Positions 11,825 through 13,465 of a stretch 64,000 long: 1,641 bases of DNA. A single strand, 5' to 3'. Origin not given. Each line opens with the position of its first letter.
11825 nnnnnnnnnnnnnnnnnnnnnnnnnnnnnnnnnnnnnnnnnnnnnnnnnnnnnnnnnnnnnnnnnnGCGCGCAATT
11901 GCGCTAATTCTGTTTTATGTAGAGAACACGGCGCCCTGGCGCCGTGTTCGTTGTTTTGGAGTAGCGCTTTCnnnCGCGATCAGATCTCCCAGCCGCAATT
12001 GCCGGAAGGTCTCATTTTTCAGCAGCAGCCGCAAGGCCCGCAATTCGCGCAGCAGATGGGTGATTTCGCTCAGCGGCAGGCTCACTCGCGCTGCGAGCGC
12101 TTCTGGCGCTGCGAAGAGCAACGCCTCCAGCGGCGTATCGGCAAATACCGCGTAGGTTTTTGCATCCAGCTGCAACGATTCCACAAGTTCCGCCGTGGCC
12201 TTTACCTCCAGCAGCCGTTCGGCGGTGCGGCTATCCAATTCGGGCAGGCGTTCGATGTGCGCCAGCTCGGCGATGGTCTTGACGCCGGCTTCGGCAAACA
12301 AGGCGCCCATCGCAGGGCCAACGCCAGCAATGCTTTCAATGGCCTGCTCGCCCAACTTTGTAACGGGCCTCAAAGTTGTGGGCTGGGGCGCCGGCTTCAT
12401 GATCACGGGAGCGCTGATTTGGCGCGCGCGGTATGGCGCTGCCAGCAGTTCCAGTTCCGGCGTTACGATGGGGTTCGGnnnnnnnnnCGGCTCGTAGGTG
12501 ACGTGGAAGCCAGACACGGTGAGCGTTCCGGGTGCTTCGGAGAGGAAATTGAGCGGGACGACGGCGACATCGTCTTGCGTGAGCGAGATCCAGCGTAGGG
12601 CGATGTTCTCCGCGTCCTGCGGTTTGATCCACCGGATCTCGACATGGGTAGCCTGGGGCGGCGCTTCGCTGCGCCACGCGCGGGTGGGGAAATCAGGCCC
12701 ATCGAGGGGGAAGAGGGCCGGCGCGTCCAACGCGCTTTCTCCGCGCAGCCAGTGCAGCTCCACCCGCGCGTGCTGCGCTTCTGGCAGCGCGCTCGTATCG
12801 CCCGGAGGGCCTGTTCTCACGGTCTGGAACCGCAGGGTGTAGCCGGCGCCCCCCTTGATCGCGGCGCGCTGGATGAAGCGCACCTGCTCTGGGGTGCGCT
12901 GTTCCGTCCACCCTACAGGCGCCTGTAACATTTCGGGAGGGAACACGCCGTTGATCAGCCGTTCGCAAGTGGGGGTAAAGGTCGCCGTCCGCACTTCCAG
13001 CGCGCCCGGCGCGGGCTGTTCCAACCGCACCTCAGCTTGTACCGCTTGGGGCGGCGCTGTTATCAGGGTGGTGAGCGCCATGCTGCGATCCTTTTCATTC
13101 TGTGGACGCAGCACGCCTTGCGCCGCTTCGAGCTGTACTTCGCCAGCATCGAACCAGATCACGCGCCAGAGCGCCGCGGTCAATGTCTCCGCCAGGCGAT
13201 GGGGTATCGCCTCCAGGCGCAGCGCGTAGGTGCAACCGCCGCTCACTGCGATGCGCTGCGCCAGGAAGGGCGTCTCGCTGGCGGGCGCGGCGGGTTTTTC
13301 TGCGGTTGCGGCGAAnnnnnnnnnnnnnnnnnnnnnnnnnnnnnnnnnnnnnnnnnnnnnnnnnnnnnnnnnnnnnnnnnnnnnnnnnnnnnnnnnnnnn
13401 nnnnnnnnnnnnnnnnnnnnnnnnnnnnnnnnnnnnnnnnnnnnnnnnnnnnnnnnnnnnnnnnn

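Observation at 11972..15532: Fibre-position 1186-aa protein ends in helix-hairpin-helix (nucleic-acid-binding type) motifs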

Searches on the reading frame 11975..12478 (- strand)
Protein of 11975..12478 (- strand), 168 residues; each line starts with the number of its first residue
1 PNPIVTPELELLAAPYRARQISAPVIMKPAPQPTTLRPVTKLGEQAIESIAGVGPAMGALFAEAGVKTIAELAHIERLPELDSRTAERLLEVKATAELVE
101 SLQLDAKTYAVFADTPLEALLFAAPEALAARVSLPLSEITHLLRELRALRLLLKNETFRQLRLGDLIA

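Call 9: search_solved_structures(query=window:11975-12478:-, max_evalue=10, show_alignments=3)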
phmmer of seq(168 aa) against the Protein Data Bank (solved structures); distinct sequences matched with E-value up to 10: 1.
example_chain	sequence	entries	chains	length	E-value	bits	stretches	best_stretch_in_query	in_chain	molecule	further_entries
9l94_Q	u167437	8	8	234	3.6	11.1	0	47-84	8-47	Large ribosomal subunit protein eL32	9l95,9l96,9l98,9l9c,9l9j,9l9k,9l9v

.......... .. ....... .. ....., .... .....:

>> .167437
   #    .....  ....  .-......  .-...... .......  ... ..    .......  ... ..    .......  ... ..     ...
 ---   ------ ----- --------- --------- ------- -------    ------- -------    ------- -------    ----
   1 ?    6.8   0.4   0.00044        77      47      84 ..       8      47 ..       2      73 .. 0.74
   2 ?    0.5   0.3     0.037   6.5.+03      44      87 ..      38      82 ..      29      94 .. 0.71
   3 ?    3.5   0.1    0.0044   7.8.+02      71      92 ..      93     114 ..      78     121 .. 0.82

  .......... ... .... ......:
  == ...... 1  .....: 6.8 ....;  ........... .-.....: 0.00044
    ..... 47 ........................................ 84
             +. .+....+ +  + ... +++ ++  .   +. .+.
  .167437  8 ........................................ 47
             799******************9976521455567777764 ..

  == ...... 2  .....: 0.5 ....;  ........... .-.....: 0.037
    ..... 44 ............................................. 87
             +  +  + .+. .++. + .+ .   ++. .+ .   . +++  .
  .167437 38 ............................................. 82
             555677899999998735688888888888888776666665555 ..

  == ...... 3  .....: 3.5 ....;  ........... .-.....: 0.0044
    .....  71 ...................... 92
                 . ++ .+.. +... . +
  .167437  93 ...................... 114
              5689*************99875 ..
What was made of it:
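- Tried and rejected: phmmer of the C-terminal 168 aa against PDB sequences gave only a marginal hit to the haloarchaeal eL32 HhH extension (E 3.6, call 9).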

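Call 24: search_protein_families(library=pfam, alignment_id=A2, max_evalue=1)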
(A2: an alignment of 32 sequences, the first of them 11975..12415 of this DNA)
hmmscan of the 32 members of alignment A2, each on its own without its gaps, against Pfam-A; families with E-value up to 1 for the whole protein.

A. member 1, window:11975-12415:- (147 aa): 5 families
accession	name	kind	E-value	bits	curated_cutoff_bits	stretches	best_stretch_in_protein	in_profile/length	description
PF14520.12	HHH_5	-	0.00018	22.4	27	1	26-69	4-52/57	Helix-hairpin-helix domain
PF14229.12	DUF4332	-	0.011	16.3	23.2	1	28-53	57-82/122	Domain of unknown function (DUF4332)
PF14103.11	DUF4276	-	0.15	12.7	30.2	1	73-112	80-118/192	Domain of unknown function (DUF4276)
PF10391.15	DNA_pol_lambd_f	-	0.21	11.9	29.8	1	27-53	4-30/51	Fingers domain of DNA polymerase lambda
PF21999.2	IMS_HHH_1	-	0.25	12.3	27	1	29-60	3-33/53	DNA polymerase-iota, thumb domain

B. families by the number of members that match (of 32 scanned): 23 families
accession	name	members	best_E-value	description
PF14520.12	HHH_5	15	5e-05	Helix-hairpin-helix domain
PF21999.2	IMS_HHH_1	4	0.013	DNA polymerase-iota, thumb domain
PF14229.12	DUF4332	3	0.0026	Domain of unknown function (DUF4332)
PF09033.15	DFF-C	3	0.005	DNA Fragmentation factor 45kDa, C terminal domain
PF14103.11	DUF4276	3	0.12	Domain of unknown function (DUF4276)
PF17211.8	VHL_C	1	0.0022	VHL box domain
PF11798.14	IMS_HHH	1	0.006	IMS family HHH motif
PF04545.22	Sigma70_r4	1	0.011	Sigma-70, region 4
PF06089.17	Asparaginase_II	1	0.02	L-asparaginase II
PF22412.1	TerS_C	1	0.035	Phage G20C small terminase C-terminal domain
PF09339.16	HTH_IclR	1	0.043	IclR helix-turn-helix domain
PF07730.19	HisKA_3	1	0.059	Histidine kinase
PF06500.17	FrsA-like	1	0.066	Esterase FrsA-like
PF03118.21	RNA_pol_A_CTD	1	0.068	Bacterial RNA polymerase, alpha chain C terminal domain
PF15009.12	STING_LBD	1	0.099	STING ligand-binding domain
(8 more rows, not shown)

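Call 32: predict_structure(alignment_id=A2)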
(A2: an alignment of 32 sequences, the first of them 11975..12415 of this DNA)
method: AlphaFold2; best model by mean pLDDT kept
length: 147 residues; sequences in the alignment: 32
mean_pLDDT: 90.0   pTM: 0.78
mean pLDDT of the five models: 90.0, 89.4, 88.0, 86.4, 86.2
residues with pLDDT >= 90: 114; 70-90: 17; 50-70: 15; < 50: 1
segments of 3 or more residues with pLDDT < 50: none
pLDDT, mean of each block of 10 residues (from residue 1): 59 68 96 92 93 86 89 95 93 98 97 96 97 97 94
secondary structure, 60 per line:
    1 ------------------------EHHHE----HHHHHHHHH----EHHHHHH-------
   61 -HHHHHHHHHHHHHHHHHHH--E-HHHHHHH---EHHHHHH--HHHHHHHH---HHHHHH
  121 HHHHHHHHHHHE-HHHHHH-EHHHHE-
elements in order: H34-42 H48-53 H62-80 H85-91 H96-101 H104-111 H115-131 H134-139 H142-145
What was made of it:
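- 11975..12346 (-): C-terminal extended HhH domain, aa 1063-1186: a first (HhH)2-like unit followed by a degenerate, glycine-less second unit. AF2 pLDDT 90 (call 32).
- On Helix-hairpin-helix domain, HHH_5 / (HhH)2 fold: AF2 pLDDT 90, with helices at fragment residues 34-42, 48-53 and 62-80 (call 32).
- Checked: The AlphaFold2 model of aa 1040-1186 has pLDDT 90 (call 32).
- High-confidence fold (call 32).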

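Call 68: search_solved_structures(query=A2, max_evalue=1, show_alignments=3)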
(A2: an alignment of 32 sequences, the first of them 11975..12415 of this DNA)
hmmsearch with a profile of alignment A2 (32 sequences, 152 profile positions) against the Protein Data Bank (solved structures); distinct sequences matched with E-value up to 1: 6.
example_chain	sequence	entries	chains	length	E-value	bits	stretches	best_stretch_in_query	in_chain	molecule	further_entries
6jum_A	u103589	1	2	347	0.0016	21.5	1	15-61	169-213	DNA polymerase IV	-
6jun_F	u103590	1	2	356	0.0018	21.4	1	15-61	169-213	DNA polymerase IV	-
4dez_A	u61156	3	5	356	0.0018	21.4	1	15-61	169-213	DNA polymerase IV 1 | DNA polymerase IV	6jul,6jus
6juo_A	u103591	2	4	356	0.0018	21.4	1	15-61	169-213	DNA polymerase IV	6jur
8fkp_NN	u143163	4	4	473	0.034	17.2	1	41-126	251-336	Suppressor of SWI4 1 homolog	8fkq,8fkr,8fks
7yll_A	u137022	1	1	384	0.12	15.4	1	21-62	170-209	DNA polymerase IV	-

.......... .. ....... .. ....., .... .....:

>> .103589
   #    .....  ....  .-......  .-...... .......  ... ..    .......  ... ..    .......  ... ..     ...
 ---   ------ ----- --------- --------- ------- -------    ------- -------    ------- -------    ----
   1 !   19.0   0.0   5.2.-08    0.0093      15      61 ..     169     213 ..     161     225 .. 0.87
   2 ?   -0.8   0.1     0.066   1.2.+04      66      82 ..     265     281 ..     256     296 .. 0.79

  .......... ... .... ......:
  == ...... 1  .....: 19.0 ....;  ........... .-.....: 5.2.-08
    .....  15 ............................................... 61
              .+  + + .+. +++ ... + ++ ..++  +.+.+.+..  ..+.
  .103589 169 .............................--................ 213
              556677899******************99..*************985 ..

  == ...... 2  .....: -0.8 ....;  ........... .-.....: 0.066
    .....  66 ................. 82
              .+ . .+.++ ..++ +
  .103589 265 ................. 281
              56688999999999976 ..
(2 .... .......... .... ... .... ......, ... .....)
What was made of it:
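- Checked: A family profile of the domain matches the HhH thumb of mycobacterial DNA polymerase IV at E 0.0016 (call 68).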

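Call 77: search_protein_representatives(alignment_id=A2)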
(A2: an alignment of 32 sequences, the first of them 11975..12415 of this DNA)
Query: 32 sequences, 152 profile positions. Proteins with E-value up to 0.001 (for the whole library): 347; up to 1e-10: 143; up to 1e-30: 35. The best 150 are listed.
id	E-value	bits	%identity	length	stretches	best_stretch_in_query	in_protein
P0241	6.4e-57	207.9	-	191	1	4-150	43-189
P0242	8.2e-54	197.8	-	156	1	9-150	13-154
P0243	7.7e-53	194.7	-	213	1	17-150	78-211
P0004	5.2e-52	192.0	-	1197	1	5-150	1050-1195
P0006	7.1e-52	191.5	-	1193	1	4-150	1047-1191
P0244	5.3e-50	185.5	-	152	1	7-149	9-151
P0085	2.0e-49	183.6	-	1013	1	5-149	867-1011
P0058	7.8e-49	181.7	-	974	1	10-150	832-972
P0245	2.6e-48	180.0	-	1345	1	9-149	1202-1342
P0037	6.0e-47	175.5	-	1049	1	4-150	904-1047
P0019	1.7e-46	174.1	-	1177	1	6-149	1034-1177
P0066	3.6e-45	169.8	-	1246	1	5-149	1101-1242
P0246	5.6e-45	169.2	-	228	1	6-149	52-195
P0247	4.7e-44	166.2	-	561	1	9-148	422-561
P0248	3.5e-43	163.3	-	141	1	12-149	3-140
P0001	2.4e-40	154.1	-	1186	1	4-149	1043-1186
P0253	3.5e-38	147.1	-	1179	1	16-149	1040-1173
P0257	3.6e-32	127.6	-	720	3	14-136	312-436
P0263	5.8e-30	120.4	-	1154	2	13-149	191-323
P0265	5.9e-26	107.4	-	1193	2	11-149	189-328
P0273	1.3e-21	93.2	-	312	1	17-147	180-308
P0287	7.2e-18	81.1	-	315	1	22-149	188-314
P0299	1.3e-16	77.1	-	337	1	22-149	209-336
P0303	6.7e-16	74.7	-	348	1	25-147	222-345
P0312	4.2e-15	72.2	-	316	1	17-149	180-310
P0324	6.2e-14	68.4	-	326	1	19-149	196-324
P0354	1.3e-11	60.8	-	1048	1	12-148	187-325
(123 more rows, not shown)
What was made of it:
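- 11975..12346 (-): 347 representative clusters carry the domain (call 77).
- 347 representative clusters carry the long form, 143 of them at E<=1e-10 (call 77).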

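Call 80: search_protein_families(library=pfam, proteins=[P0273, P0287, P0303, P0324, P0263, P0265, P0354, P0257], max_evalue=0.01)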
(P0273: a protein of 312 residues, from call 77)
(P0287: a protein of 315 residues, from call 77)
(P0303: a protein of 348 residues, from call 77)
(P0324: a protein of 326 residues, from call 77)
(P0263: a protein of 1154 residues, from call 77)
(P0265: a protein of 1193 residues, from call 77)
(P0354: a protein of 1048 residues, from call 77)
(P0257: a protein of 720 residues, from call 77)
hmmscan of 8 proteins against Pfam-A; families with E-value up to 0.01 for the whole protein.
P0273 (312 aa): 1 family
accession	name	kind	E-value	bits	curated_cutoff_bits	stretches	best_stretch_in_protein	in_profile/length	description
PF14520.12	HHH_5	-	0.0099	16.8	27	0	192-221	7-36/57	Helix-hairpin-helix domain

P0287 (315 aa): 3 families
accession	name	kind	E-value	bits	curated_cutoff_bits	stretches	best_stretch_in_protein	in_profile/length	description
PF14520.12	HHH_5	-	7.1e-05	23.6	27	1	192-226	4-38/57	Helix-hairpin-helix domain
PF25691.1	BW3TFN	-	0.0015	19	27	1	53-114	22-81/174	Baseplate wedge 3 tail fiber network component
PF10391.15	DNA_pol_lambd_f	-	0.0026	18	29.8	1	194-219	5-30/51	Fingers domain of DNA polymerase lambda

P0303 (348 aa): 1 family
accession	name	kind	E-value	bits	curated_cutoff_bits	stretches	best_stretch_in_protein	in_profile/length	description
PF14520.12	HHH_5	-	0.0059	17.5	27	0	222-255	3-36/57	Helix-hairpin-helix domain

P0324 (326 aa): 0 families

P0263 (1154 aa): 2 families
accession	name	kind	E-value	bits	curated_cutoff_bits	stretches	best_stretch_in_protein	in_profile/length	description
PF04865.19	Baseplate_J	-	2e-08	34.3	21.1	1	923-1102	74-252/255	Baseplate J-like protein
PF14520.12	HHH_5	-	0.0039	18.1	27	0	602-631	3-32/57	Helix-hairpin-helix domain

P0265 (1193 aa): 0 families

P0354 (1048 aa): 1 family
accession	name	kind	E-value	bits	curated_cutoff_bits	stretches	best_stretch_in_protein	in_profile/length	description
PF04865.19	Baseplate_J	-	1.4e-10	41.4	21.1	1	817-996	74-252/255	Baseplate J-like protein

P0257 (720 aa): 7 families
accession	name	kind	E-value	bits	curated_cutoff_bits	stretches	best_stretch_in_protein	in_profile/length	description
PF14520.12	HHH_5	-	1.7e-08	35.3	27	0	24-58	5-39/57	Helix-hairpin-helix domain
PF21999.2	IMS_HHH_1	-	1.4e-07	32.3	27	0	177-201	5-29/53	DNA polymerase-iota, thumb domain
PF14229.12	DUF4332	-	5.2e-07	30.3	23.2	1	28-121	2-101/122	Domain of unknown function (DUF4332)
PF11731.14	Cdd1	-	1.3e-05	25.8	25.5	0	326-363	10-47/86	Pathogenicity locus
PF21794.3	RAD51D_N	-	0.00011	22.7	27.3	0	31-64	14-47/60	RAD51D, N-terminal domain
PF02961.22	SAM_BAF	-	0.00087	20.2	25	0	22-44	19-41/88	Barrier to autointegration factor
PF22993.4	SAM_EPH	-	0.0028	17.8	27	0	184-204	21-41/60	Ephrin receptor 1 SAM domain-like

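Call 81: find_encoding_contigs(protein=P0263, flank=10000, max_places=1)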
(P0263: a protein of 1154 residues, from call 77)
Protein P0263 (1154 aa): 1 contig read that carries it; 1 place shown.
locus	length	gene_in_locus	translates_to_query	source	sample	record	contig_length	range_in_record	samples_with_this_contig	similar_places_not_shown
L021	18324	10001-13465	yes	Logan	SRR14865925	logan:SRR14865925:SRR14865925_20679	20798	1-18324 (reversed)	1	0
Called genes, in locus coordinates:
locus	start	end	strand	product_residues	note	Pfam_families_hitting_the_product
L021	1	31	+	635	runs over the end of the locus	PF04984:Phage_sheath_1 (weak), PF17482:Phage_sheath_1C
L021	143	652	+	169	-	PF06841:Phage_T4_gp19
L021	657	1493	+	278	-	-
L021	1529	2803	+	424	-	-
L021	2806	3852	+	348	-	PF14065:Pvc16_N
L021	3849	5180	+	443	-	PF22977:WHD, PF00004:AAA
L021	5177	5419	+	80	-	-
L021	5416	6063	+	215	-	PF19266:CIS_tube (weak)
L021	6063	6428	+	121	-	-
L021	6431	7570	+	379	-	-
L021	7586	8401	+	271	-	PF04717:Phage_base_V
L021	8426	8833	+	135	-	PF04965:GPW_gp25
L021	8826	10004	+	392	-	-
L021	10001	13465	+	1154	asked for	-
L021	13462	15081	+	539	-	-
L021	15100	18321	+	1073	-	PF20129:DUF6519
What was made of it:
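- On Afp/PVC-type extracellular contractile injection system (eCIS): All three are present in the comparison locus L021 (call 81).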

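Call 82: find_encoding_contigs(protein=P0287, flank=10000, max_places=1)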
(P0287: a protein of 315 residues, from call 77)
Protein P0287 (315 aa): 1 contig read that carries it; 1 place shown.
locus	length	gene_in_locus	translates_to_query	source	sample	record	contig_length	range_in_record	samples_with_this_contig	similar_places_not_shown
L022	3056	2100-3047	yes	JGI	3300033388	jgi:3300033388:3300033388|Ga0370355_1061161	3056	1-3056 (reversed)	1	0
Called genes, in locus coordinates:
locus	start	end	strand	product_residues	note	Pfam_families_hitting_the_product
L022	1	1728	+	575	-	?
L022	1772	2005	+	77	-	-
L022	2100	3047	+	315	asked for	-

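Call 83: find_encoding_contigs(protein=P0299, flank=10000, max_places=1)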
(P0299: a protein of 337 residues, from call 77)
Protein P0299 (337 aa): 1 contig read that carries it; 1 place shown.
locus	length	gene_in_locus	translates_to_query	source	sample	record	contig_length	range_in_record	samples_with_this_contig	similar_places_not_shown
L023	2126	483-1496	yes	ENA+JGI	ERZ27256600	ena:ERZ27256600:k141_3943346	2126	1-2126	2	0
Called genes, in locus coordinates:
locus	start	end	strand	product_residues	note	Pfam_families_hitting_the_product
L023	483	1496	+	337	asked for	-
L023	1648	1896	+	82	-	-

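Call 84: find_encoding_contigs(protein=P0312, flank=10000, max_places=1)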
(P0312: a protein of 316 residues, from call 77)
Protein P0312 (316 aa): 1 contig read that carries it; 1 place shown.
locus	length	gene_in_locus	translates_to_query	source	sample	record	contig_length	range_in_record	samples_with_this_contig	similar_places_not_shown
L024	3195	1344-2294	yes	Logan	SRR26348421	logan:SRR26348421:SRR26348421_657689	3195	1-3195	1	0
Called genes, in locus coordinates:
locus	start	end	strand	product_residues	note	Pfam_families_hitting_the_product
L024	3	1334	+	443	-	?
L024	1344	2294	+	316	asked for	PF14520:HHH_5 (faint)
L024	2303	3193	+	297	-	?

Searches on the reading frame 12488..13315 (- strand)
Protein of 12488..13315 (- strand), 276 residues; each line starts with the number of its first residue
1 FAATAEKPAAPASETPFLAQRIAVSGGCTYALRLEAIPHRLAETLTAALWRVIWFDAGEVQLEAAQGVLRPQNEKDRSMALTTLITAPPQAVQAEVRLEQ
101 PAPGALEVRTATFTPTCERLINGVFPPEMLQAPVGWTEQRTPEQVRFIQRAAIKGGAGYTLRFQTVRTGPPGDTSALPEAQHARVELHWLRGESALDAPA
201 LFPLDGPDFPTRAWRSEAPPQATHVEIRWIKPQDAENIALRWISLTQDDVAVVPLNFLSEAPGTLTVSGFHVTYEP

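Call 97: search_protein_families(library=pfam, proteins=[window:12488-13315:-], max_evalue=1)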
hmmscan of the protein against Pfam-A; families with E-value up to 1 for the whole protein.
window:12488-13315:- (276 aa): 0 families
